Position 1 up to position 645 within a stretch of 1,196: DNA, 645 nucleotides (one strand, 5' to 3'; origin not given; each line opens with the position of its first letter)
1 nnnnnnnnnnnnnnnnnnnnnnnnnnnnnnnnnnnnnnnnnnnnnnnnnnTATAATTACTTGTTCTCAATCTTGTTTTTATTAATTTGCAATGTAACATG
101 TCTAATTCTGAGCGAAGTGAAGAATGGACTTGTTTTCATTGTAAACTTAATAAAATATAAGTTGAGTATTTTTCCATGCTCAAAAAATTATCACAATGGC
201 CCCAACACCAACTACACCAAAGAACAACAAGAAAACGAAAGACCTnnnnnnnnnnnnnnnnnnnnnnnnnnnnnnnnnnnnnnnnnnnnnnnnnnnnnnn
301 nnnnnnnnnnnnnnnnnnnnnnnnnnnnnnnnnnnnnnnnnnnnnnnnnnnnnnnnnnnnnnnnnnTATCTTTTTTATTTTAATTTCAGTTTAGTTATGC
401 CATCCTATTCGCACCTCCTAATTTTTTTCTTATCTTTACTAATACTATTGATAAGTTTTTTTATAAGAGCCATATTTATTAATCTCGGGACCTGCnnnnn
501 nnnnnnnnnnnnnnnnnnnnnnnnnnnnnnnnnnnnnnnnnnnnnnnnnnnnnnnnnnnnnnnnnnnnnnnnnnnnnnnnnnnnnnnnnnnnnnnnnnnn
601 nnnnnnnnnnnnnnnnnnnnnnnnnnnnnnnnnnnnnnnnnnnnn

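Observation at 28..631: Exact 60-bp direct repeat with conserved 13-bp flank, duplicated 531 bp apart in otherwise non-repetitive AT-rich DNA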

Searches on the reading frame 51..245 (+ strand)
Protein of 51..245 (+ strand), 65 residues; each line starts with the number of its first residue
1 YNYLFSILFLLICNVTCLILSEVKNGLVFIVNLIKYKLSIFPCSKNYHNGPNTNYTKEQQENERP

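Call 17: list_cluster_members(proteins=[window:60-245:+, window:176-325:+, window:183-287:-, window:196-315:+, window:397-495:+, window:702-800:+, window:824-916:-, window:964-1059:+, window:1106-1195:-])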
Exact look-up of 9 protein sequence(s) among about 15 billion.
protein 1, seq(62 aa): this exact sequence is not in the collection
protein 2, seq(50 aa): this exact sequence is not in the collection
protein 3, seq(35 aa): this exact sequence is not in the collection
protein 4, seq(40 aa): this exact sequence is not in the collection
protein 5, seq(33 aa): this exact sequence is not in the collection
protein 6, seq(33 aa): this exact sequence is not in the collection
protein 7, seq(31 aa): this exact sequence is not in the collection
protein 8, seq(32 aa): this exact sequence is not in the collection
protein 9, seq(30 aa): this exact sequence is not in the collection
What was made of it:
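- Tried and rejected: Exact look-up of 9 ORFs in the protein collection: none present (call 17).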

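Call 45: search_protein_families(library=pfam, max_evalue=1, proteins=[window:51-245:+])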
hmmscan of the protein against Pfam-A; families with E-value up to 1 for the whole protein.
seq(65 aa): 0 families

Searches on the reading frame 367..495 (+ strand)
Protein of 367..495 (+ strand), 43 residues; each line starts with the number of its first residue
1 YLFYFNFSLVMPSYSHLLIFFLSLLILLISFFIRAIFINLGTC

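Call 45: search_protein_families(library=pfam, max_evalue=1, proteins=[window:367-495:+])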
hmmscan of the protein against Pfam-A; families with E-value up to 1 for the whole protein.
seq(43 aa): 1 family
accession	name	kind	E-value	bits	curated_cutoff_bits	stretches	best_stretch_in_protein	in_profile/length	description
PF15198.11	Dexa_ind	-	0.68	10.5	27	1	11-41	20-50/90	Dexamethasone-induced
